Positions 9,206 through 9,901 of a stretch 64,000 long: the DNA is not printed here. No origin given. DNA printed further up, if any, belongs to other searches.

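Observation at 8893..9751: Low-GC TIR-like (DUF1863/ThsB-like) plus small 3-TM membrane protein module sitting exactly in a drmMI-drmA junction: candidate undescribed defence module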

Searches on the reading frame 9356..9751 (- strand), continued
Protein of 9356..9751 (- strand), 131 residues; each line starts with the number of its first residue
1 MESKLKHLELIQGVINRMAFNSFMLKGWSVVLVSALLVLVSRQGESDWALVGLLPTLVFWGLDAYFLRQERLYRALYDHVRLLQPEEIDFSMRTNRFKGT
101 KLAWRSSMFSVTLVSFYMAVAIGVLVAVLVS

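Call 61: search_protein_families(library=padloc, proteins=[L028:6417-10004:+, L028:10947-13964:+, L028:14621-17413:+, L082:2545-3567:+], max_evalue=0.001)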
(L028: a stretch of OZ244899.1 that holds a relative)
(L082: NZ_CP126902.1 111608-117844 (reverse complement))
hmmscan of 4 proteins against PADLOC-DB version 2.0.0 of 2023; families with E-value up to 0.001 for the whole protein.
L028:6417-10004:+ (1195 aa): 58 families (the best 25 are shown)
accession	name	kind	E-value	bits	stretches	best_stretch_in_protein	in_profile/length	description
PDLC00659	HmaA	-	1.8e-176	587.1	1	67-1150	7-1130/1176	SNF2 helicase / DEAD-box helicase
PDLC02620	DrmD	-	2e-119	398.2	1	68-707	3-626/1060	DrmD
PDLC02500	BrxHI|BrxHII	-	1.3e-112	376.1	1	160-729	87-640/933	BrxHI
PDLC02621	DrmD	-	2.1e-96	322.2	1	166-716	124-682/1040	DrmD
PDLC02504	BrxHI|BrxHII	-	2e-91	305.4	1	141-913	87-822/971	BrxHII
PDLC02572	DrmA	-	8.3e-70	233.9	1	177-679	131-643/1043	DrmA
PDLC02632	DrmD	-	2.3e-64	216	1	177-671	136-638/662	DrmD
PDLC02619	DrmD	-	4e-64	215.1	2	152-585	21-440/872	DrmD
PDLC02623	DrmD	-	1e-61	206.9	3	391-706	400-670/1040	DrmD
PDLC02634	DrmD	-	9e-60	200.4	1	144-695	72-620/900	DrmD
PDLC02633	DrmD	-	2.8e-59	198.9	1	168-672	130-643/839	DrmD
PDLC02624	DrmD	-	8.9e-47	157.9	1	202-668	2-476/652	DrmD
PDLC02843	DpdE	-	3.1e-41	139.3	2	160-358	155-332/1091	DpdE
PDLC02840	DpdE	-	6.8e-41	138.5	2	160-359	156-338/1091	DpdE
PDLC02853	DpdE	-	6.2e-40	135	1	131-694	65-636/985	DpdE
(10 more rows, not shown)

L028:10947-13964:+ (1005 aa): 13 families
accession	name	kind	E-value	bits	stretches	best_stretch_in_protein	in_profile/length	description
PDLC00661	HmaB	-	2e-115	384.8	3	439-747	483-798/973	DNA-adenine methylase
PDLC00660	HmaB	-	3.4e-114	380.7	3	439-750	482-801/967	DNA-adenine methylase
PDLC03233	MTase_II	-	2.2e-47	160.1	2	399-677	353-643/731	Type II methyltransferase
PDLC02189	DUF1156_MTase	-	9.2e-43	144.6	2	338-682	382-683/944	-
PDLC03352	MTase_II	-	3e-28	96.2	3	133-247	95-204/1023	Type II methyltransferase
PDLC03314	MTase_II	-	7.1e-23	78.6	2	112-237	147-269/944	Type II methyltransferase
PDLC03319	MTase_II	-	1e-07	29.2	0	514-567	279-334/503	Type II methyltransferase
PDLC03367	MTase_II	-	5.4e-07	26.3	1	129-170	41-82/633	Type II methyltransferase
PDLC03312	MTase_II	-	7.7e-06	21.9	0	519-631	519-614/1344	Type II methyltransferase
PDLC03364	MTase_II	-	1.1e-05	22.6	1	131-184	60-113/380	Type II methyltransferase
PDLC03322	MTase_II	-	3.2e-05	21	1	126-197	61-130/446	Type II methyltransferase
PDLC02541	PglX|PglXI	-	4.1e-05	19.9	1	471-646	441-591/919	PglXI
PDLC03380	MTase_II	-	9.6e-05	19.7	0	515-554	251-290/393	Type II methyltransferase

L028:14621-17413:+ (930 aa): 3 families
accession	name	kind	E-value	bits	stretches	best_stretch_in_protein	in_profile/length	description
PDLC00662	HmaC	-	2.9e-88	295.2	1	3-814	3-813/941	AAA+ ATPase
PDLC02192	DUF499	-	5.2e-17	59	1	45-517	34-484/1022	-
PDLC02486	BrxC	-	0.00074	15.4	0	183-294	267-374/1207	BrxC-PglY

L082:2545-3567:+ (340 aa): 4 families
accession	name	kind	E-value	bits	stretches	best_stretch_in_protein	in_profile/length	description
PDLC04685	PDC-M50A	-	1.1e-21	75.4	1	153-248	3-98/130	-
PDLC04686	PDC-M50A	-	6.7e-19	66.5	1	154-248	4-98/134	-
PDLC00441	ThsC2|ThsC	-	3.4e-18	63.9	1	4-106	12-113/148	HIT family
PDLC04687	PDC-M50A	-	9.3e-09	33.4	1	156-244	13-102/144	-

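Call 65: find_encoding_contigs(protein=P0001, flank=10000, max_places=2)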
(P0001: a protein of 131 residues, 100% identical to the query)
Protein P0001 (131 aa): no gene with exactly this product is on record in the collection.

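Call 70: search_protein_families(library=pfam, proteins=[L017:10404-10913:+, L045:664-2124:+, L052:10421-11395:+, L053:9450-9968:+, L055:9393-9989:+, L061:10906-11499:+, L067:10947-11537:+, L039:12407-12880:+, L010:10460-11617:+, L051:10392-11561:+], max_evalue=0.01)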
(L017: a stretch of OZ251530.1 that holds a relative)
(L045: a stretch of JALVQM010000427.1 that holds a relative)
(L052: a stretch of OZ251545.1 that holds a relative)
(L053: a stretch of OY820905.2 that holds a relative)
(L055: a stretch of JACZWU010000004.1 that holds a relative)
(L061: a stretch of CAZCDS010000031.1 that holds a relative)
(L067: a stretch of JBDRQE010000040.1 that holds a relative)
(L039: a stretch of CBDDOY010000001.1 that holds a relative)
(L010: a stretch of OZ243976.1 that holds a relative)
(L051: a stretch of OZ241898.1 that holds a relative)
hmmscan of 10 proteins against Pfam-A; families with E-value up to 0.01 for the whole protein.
L017:10404-10913:+ (169 aa): 2 families
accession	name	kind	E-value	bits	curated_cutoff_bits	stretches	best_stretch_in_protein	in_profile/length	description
PF13676.11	TIR_2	-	1.1e-08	36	28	1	9-127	1-109/122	TIR domain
PF08937.16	ThsB_TIR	-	5.2e-06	27.2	21.2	1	10-87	1-83/100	Thoeris protein ThsB, TIR-like domain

L045:664-2124:+ (486 aa): 1 family
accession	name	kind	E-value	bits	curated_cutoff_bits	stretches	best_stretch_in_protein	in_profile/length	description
PF13676.11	TIR_2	-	2.8e-07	31.5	28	1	11-126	2-109/122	TIR domain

L052:10421-11395:+ (324 aa): 1 family
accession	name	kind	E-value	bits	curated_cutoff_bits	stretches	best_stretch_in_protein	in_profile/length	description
PF13676.11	TIR_2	-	4.6e-14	53.4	28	1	5-117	2-109/122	TIR domain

L053:9450-9968:+ (172 aa): 1 family
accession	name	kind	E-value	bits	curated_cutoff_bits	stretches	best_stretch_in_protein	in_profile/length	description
PF13676.11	TIR_2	-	2.4e-10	41.4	28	1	36-126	2-88/122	TIR domain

L055:9393-9989:+ (198 aa): 2 families
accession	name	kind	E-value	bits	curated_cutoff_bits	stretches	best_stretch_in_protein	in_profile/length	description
PF08937.16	ThsB_TIR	-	3.1e-12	47.2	21.2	1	51-110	39-92/100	Thoeris protein ThsB, TIR-like domain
PF13676.11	TIR_2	-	5.1e-05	24.2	28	1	11-114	1-92/122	TIR domain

L061:10906-11499:+ (197 aa): 2 families
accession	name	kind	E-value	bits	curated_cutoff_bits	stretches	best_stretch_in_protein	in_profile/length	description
PF13676.11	TIR_2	-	6.4e-09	36.8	28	1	47-142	1-92/122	TIR domain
PF08937.16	ThsB_TIR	-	0.00037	21.3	21.2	1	48-127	1-83/100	Thoeris protein ThsB, TIR-like domain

L067:10947-11537:+ (196 aa): 2 families
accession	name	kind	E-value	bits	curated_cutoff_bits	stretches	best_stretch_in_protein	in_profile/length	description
PF13676.11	TIR_2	-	7.5e-07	30.1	28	1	45-140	1-91/122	TIR domain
PF08937.16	ThsB_TIR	-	3.6e-05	24.5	21.2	1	46-126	1-84/100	Thoeris protein ThsB, TIR-like domain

L039:12407-12880:+ (157 aa): 2 families
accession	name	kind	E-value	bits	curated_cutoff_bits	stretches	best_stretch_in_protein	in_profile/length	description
PF13676.11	TIR_2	-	2.7e-06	28.3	28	1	12-106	1-92/122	TIR domain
PF08937.16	ThsB_TIR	-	0.0001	23.1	21.2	1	13-104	1-92/100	Thoeris protein ThsB, TIR-like domain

L010:10460-11617:+ (385 aa): 1 family
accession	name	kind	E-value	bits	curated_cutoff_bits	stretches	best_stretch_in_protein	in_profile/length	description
PF18723.6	HMUDK_hel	-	3.5e-96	322.3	25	1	44-318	4-281/281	5-hmdU DNA kinase, helical domain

L051:10392-11561:+ (389 aa): 0 families

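Call 76: search_dna_similar(query=window:9356-9751:-, collection=phages, mode=protein, max_evalue=0.001, max_rows=15)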
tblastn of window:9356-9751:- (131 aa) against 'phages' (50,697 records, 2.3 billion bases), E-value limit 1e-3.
Records with a match: 3; places in all: 3; records where one place covers at least 80% of the query: 0.
Best place of each record, by identity: <60% 3.
By first word of the organism name: Vibrio 3.
By host as written in the record: Vibrio cyclitrophicus 10N.286.55.A5 1; Vibrio cyclitrophicus 10N.286.55.C7 1; Vibrio cyclitrophicus 10N.286.55.E8 1.
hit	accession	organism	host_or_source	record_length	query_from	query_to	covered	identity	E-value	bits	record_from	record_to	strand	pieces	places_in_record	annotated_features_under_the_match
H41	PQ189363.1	Vibrio phage 10N.286.55.A5_PE002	Vibrio cyclitrophicus 10N.286.55.A5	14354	2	95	72%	43.2%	4e-12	67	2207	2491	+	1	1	hypothetical protein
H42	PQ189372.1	Vibrio phage 10N.286.55.C7_PE001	Vibrio cyclitrophicus 10N.286.55.C7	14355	2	95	72%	43.2%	4e-12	67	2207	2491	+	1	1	hypothetical protein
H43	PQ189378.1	Vibrio phage 10N.286.55.E8_PE001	Vibrio cyclitrophicus 10N.286.55.E8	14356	2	95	72%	43.2%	4e-12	67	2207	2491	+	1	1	hypothetical protein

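Call 77: search_protein_families(library=ncbifam, proteins=[window:9356-9751:-], max_evalue=0.01)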
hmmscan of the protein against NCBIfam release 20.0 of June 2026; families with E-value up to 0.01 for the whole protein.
window:9356-9751:- (131 aa): 0 families
